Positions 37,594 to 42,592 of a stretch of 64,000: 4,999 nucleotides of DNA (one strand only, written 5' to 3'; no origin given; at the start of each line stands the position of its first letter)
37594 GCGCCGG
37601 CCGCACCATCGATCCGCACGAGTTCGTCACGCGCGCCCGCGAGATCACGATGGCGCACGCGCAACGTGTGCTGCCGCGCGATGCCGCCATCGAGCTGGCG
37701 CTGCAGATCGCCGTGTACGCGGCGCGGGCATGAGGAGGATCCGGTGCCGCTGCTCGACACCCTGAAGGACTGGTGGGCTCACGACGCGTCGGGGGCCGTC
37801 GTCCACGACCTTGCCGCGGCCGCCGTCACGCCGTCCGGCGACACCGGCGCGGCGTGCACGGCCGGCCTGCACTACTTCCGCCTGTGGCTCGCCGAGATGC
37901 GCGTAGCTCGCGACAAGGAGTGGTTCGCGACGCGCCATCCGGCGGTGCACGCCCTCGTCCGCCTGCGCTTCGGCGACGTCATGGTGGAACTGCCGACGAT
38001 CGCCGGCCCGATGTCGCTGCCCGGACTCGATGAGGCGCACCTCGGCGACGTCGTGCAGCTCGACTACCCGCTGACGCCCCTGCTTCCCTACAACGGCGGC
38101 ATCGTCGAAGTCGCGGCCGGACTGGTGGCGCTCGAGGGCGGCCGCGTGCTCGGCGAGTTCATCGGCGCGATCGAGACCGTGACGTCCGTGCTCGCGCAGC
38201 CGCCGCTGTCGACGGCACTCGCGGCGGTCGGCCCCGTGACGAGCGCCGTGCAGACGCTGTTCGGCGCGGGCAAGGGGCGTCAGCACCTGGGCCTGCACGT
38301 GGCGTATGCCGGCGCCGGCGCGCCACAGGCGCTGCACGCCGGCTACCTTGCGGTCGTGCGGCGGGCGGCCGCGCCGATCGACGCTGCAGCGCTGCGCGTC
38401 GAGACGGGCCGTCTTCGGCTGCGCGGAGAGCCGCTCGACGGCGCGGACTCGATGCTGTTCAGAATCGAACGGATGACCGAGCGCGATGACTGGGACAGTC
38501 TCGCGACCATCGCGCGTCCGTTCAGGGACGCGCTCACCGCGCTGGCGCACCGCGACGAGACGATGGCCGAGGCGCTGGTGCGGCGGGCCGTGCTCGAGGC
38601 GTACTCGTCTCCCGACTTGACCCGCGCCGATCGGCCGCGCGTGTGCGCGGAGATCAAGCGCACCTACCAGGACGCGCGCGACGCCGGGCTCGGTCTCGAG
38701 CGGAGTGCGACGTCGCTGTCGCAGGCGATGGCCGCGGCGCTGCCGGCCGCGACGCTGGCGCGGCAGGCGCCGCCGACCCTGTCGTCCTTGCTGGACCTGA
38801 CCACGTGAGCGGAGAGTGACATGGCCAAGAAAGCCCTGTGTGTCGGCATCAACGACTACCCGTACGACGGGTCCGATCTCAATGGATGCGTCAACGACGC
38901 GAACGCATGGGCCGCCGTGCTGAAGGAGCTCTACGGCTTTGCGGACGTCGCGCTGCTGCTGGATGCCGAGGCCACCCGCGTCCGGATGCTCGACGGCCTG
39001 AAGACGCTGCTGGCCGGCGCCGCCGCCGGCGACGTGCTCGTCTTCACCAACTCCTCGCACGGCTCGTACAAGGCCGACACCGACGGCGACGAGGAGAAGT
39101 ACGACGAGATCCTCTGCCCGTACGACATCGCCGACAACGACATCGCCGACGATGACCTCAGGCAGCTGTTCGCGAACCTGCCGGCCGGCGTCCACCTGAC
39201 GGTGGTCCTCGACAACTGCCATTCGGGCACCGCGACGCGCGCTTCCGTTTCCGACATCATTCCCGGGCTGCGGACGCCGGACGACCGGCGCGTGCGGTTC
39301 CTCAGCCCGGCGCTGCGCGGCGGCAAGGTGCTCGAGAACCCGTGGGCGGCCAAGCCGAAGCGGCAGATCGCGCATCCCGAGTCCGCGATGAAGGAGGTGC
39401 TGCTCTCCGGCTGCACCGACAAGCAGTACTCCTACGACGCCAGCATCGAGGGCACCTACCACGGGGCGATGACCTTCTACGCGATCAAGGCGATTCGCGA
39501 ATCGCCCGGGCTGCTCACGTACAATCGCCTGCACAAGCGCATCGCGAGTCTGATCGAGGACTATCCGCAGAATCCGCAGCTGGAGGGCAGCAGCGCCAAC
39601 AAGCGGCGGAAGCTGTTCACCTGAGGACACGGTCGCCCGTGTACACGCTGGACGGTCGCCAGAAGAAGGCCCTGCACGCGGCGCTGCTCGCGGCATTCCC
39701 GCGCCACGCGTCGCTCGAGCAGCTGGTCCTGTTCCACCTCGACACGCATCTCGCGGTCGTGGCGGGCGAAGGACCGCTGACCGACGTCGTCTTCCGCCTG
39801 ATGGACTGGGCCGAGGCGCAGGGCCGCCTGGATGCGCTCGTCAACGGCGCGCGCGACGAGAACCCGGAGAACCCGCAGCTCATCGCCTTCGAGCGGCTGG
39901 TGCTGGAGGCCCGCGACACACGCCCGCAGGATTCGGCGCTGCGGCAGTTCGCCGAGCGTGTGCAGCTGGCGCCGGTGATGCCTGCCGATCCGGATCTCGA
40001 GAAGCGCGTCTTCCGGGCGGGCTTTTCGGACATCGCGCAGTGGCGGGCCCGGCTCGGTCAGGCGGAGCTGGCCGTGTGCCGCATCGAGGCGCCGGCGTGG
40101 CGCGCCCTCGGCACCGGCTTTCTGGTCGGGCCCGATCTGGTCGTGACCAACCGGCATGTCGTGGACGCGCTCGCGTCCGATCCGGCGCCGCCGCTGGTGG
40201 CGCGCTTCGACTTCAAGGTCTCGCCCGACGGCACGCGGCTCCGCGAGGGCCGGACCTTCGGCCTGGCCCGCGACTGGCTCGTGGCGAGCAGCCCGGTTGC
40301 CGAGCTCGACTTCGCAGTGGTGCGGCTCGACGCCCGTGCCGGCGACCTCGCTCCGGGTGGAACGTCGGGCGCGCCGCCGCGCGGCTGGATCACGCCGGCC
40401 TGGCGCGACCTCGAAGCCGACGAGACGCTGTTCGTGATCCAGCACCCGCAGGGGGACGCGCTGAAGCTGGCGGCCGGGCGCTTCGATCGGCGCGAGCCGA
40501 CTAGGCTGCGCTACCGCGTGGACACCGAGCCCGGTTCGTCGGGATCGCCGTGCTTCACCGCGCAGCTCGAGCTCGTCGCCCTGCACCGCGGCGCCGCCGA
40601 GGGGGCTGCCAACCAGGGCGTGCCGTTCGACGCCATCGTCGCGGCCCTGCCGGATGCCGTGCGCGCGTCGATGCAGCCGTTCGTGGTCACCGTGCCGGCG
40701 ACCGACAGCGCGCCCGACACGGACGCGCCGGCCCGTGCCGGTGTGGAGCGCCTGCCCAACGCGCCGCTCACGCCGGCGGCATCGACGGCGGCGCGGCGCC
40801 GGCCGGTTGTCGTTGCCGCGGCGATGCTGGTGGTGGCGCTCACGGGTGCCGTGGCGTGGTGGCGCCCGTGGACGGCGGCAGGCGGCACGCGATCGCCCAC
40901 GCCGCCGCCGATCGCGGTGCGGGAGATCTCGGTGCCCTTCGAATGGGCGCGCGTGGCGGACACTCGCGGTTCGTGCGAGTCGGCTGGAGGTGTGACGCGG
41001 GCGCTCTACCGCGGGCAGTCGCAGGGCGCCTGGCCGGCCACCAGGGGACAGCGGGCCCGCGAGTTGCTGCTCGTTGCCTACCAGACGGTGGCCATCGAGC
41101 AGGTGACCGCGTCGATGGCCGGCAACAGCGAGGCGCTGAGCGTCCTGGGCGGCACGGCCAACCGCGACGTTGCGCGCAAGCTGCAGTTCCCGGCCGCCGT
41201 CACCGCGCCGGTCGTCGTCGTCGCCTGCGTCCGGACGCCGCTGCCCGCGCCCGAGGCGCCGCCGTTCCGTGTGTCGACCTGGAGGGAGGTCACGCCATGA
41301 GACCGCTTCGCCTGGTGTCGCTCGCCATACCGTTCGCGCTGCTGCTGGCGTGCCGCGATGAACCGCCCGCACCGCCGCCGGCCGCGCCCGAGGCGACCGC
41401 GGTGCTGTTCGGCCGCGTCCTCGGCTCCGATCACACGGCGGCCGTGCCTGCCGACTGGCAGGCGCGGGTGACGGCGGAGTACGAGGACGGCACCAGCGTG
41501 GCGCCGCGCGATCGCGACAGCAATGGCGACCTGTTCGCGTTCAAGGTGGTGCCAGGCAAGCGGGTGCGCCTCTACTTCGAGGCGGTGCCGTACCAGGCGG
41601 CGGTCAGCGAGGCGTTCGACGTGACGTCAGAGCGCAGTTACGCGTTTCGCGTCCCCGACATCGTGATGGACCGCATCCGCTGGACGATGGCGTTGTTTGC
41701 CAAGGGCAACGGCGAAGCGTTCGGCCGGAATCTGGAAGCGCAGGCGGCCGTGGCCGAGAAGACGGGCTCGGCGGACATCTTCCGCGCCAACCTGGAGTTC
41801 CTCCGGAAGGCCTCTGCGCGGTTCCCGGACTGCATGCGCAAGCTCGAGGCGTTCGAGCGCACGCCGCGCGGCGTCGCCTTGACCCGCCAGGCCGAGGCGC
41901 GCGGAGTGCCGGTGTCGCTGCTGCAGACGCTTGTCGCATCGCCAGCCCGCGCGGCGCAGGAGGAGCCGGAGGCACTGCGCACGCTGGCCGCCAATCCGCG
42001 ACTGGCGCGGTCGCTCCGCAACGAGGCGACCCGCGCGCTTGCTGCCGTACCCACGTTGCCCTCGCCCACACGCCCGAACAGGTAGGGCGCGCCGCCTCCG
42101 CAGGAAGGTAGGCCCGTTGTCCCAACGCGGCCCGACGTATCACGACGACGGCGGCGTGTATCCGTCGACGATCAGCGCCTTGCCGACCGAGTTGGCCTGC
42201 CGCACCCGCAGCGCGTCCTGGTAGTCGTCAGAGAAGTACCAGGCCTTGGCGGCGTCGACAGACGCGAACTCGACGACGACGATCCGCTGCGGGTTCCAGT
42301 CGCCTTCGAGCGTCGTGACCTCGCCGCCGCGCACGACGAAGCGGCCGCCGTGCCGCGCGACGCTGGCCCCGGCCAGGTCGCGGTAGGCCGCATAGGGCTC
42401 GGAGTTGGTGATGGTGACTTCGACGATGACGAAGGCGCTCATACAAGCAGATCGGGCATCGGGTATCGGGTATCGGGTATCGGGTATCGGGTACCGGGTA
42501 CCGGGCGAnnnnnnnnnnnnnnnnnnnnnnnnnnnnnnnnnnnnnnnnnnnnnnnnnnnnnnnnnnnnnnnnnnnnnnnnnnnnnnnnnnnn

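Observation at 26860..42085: Eight-gene multi-protease STAND operon: candidate undescribed proteolytic-cascade conflict/cell-death system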

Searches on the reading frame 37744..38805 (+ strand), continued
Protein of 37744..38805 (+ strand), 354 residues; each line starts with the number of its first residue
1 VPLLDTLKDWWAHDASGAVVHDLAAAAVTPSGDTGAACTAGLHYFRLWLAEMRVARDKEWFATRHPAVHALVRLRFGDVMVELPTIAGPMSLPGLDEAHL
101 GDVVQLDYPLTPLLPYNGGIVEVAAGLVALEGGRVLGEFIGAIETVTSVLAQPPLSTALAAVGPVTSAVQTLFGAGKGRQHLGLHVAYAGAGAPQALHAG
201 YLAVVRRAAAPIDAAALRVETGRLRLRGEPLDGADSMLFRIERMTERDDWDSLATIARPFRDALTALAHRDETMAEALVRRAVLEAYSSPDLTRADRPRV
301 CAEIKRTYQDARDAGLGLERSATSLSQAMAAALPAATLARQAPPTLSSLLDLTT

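Call 94: fold_search(model_id=the predicted structure, library=viral)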
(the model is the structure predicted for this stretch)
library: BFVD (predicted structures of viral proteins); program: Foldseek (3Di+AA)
matches with E <= 10: 600; with E <= 0.001: 1
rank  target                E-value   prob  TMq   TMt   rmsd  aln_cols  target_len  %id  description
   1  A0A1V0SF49            3.2e-06  1.00  0.40  0.43  10.5       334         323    8  Uncharacterized protein [Hokovirus HKV1]
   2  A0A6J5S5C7            6.5e-03  0.07  0.08  0.12  24.8       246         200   11  Uncharacterized protein [uncultured Caudovirales phage]
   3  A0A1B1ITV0            6.3e-02  0.03  0.09  0.09  19.0       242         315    7  (no name in the UniProt tables at hand)
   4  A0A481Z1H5            7.1e-02  0.72  0.24  0.16   6.9       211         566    8  phosphoinositide phospholipase C [Pithovirus LCPAC001]
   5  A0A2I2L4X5            1.0e-01  0.08  0.11  0.06  18.0       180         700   10  MAC/Perforin domain-containing protein [Orpheovirus IHUMI-LCC2]
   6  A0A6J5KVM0            1.2e-01  0.03  0.10  0.07  22.2       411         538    8  PolyPPase_VTC_like domain containing protein [uncultured Caudovirales phage]
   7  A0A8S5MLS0            1.3e-01  0.23  0.14  0.24  13.8       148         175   14  Uncharacterized protein [Podoviridae sp. ctlpi2]
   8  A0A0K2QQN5            1.3e-01  0.10  0.11  0.07   9.0        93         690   12  Uncharacterized protein [Ralstonia phage RSF1]
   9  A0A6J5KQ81            1.3e-01  0.04  0.10  0.11  17.2       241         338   10  Uncharacterized protein [uncultured Caudovirales phage]
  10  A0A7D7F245            1.3e-01  0.03  0.07  0.09  16.8       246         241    7  (no name in the UniProt tables at hand)
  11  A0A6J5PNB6            1.5e-01  0.08  0.11  0.14  16.5       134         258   10  Uncharacterized protein [uncultured Caudovirales phage]
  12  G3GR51                1.6e-01  0.13  0.11  0.09  10.6       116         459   10  US4 [anatid alphaherpesvirus 1]
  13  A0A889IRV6            1.8e-01  0.09  0.12  0.09  13.8       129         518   13  (no name in the UniProt tables at hand)
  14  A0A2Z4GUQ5            2.2e-01  0.13  0.12  0.06   7.8        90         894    8  (no name in the UniProt tables at hand)
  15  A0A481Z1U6            2.3e-01  0.21  0.21  0.16  10.3       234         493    7  Phosphatidylserine decarboxylase [Mimivirus LCMiAC02]
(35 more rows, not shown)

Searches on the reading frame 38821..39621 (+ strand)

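Call 7: search_protein_families(library=pfam, proteins=[window:38821-39621:+], max_evalue=0.01)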
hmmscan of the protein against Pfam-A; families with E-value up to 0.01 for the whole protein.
window:38821-39621:+ (267 aa): 1 family
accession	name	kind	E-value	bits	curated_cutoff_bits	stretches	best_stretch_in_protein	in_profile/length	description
PF00656.27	Peptidase_C14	-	2.1e-25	90.2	21.4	1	3-261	2-230/233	Caspase domain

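Call 8: search_protein_families(library=padloc, proteins=[window:38821-39621:+], max_evalue=0.01)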
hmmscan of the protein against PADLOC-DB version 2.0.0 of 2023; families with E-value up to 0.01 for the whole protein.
window:38821-39621:+ (267 aa): 1 family
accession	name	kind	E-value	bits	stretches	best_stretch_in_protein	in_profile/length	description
PDLC02987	caspase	-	4.3e-15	53.9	1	4-168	4-130/453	-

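Call 9: search_protein_families(library=ncbifam, proteins=[window:38821-39621:+], max_evalue=0.01)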
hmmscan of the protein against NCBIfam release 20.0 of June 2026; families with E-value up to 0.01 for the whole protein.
window:38821-39621:+ (267 aa): 1 family
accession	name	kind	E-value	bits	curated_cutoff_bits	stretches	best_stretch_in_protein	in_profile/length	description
NF047832.1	caspase_w_EACC1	subfamily_domain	7.6e-07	28.8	140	1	4-144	2-141/211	caspase, EACC1-associated type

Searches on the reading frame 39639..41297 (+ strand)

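Call 7: search_protein_families(library=pfam, proteins=[window:39639-41297:+], max_evalue=0.01)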
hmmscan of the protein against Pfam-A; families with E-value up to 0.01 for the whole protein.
window:39639-41297:+ (553 aa): 4 families
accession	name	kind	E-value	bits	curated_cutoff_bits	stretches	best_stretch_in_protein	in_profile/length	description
PF19955.5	EAD1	-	2.8e-22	79.4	24.2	1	3-84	2-85/90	Effector-associated domain 1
PF13365.12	Trypsin_2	-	3.6e-19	70.3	27.6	1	158-315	1-144/144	Trypsin-like peptidase domain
PF00089.32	Trypsin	-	0.00084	19.7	20.6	0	157-319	26-198/220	Trypsin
PF19960.5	EAD7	-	0.0051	17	32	0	50-76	36-62/62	Effector-associated domain 7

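Call 8: search_protein_families(library=padloc, proteins=[window:39639-41297:+], max_evalue=0.01)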
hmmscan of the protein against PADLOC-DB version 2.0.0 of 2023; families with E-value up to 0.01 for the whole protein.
window:39639-41297:+ (553 aa): 1 family
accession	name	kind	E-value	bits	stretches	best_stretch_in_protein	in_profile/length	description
PDLC04593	PDC-M35A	-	0.00037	18.4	0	144-177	9-43/216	-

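Call 9: search_protein_families(library=ncbifam, proteins=[window:39639-41297:+], max_evalue=0.01)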
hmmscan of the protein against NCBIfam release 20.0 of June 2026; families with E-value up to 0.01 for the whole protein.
window:39639-41297:+ (553 aa): 1 family
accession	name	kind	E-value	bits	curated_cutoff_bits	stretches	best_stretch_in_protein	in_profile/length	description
NF033740.0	MarP_fam_protase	equivalog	0.0013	17.8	250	1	138-176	189-231/390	MarP family serine protease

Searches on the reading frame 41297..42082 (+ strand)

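Call 7: search_protein_families(library=pfam, proteins=[window:41297-42082:+], max_evalue=0.01)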
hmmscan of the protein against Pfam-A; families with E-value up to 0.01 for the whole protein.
window:41297-42082:+ (262 aa): 0 families

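Call 8: search_protein_families(library=padloc, proteins=[window:41297-42082:+], max_evalue=0.01)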
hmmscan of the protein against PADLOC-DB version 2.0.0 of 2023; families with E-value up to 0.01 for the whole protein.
window:41297-42082:+ (262 aa): 0 families

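Call 9: search_protein_families(library=ncbifam, proteins=[window:41297-42082:+], max_evalue=0.01)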
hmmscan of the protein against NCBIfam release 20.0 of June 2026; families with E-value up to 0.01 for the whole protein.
window:41297-42082:+ (262 aa): 0 families

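Call 46: search_protein_families(library=pfam, proteins=[window:41297-42082:+], max_evalue=10)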
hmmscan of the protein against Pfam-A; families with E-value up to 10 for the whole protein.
window:41297-42082:+ (262 aa): 1 family
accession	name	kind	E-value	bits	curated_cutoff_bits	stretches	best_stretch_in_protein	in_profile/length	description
PF03475.19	YiiM_3-alpha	-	0.3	11.5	22.7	1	223-247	16-40/44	YiiM-like, 3-alpha helix domain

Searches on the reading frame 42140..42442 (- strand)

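Call 40: search_protein_families(library=pfam, proteins=[window:42140-42442:-], max_evalue=0.001)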
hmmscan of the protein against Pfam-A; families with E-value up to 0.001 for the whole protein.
window:42140-42442:- (100 aa): 1 family
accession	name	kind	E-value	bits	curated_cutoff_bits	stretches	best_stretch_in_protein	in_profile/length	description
PF07045.17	DUF1330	-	7.6e-33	113.2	23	1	2-95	1-94/94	Domain of unknown function (DUF1330)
